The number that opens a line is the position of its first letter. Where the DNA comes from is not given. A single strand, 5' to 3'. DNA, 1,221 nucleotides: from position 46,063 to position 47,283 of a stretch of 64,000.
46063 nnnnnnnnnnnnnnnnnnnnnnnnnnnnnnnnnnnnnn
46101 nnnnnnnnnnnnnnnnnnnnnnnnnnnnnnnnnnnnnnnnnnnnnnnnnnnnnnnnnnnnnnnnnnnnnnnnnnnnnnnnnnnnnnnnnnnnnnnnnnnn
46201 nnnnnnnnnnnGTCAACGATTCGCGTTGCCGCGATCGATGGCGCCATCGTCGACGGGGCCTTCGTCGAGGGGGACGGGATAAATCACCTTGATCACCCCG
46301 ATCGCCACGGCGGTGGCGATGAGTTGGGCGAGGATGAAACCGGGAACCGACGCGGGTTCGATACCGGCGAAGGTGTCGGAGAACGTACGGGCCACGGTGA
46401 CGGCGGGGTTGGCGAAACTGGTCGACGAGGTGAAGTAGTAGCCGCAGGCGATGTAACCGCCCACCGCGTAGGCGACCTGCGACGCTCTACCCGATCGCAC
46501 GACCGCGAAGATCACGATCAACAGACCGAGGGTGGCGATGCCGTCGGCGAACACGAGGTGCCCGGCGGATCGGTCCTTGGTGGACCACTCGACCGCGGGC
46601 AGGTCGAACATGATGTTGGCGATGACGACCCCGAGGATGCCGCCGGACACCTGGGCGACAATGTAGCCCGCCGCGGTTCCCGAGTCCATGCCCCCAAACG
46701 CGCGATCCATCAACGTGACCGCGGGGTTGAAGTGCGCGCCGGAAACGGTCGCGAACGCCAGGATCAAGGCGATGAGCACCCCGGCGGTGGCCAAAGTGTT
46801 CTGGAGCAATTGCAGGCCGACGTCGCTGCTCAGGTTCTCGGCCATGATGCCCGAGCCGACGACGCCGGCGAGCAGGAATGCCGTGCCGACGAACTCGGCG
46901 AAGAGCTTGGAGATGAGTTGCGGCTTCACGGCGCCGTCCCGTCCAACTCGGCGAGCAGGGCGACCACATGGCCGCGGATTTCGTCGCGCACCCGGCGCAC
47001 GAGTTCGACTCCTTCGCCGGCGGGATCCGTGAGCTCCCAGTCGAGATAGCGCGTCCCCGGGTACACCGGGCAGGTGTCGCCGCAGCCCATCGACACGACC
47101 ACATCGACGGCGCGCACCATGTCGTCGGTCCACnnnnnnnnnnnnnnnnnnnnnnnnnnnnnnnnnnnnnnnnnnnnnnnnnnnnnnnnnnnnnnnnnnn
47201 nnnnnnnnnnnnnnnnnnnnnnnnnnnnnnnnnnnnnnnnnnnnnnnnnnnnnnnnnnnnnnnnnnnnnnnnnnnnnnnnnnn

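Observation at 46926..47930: Single ORF fusing shikimate kinase (AroK) to a thioredoxin-type arsenate reductase (ArsC)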

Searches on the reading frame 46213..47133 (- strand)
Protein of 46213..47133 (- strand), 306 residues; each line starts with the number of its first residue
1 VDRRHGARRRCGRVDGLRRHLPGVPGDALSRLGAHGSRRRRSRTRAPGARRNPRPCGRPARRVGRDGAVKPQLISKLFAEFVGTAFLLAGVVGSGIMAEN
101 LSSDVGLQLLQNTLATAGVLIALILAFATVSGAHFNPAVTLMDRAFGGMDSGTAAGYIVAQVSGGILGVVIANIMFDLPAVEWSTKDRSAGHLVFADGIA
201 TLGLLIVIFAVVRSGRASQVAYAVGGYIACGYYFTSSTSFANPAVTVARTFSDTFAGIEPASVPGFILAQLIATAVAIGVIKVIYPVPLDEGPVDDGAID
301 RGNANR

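Call 3: search_protein_families(library=pfam, proteins=[window:46213-47133:-], max_evalue=0.01)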
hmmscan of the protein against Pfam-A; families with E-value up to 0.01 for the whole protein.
window:46213-47133:- (306 aa): 1 family
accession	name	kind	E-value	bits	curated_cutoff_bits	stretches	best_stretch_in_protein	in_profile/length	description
PF00230.25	MIP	-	7.4e-23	81.9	25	2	71-217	5-156/222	Major intrinsic protein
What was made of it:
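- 46213..46929 (-): MIP-family channel gene (238 aa). Its GTG start overlaps the fusion's TGA stop (GTGA). Putative As(OH)3 exit channel. Pfam MIP 7.4e-23 (call 3).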

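Call 4: search_protein_families(library=ncbifam, proteins=[window:46213-47133:-], max_evalue=0.01)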
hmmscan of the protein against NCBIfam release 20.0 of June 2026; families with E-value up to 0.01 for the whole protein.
window:46213-47133:- (306 aa): 4 families
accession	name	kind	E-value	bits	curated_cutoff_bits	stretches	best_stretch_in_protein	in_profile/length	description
TIGR00861.1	MIP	subfamily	4.4e-22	79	171.25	2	79-213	1-151/224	MIP family channel protein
NF003838.0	PRK05420.1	equivalog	9.9e-13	48.1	256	1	75-172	3-99/231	aquaporin Z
NF045553.1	AquGlycerPorinGla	equivalog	4.3e-07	29.4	400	1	75-174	7-107/290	aquaglyceroporin Gla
NF043012.1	LacAcidTportLarD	equivalog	8.4e-05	22.1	390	1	75-176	2-101/237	D/L-lactic acid transporter LarD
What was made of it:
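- NCBIfam equivalog cutoffs are not reached for either half (call 4).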
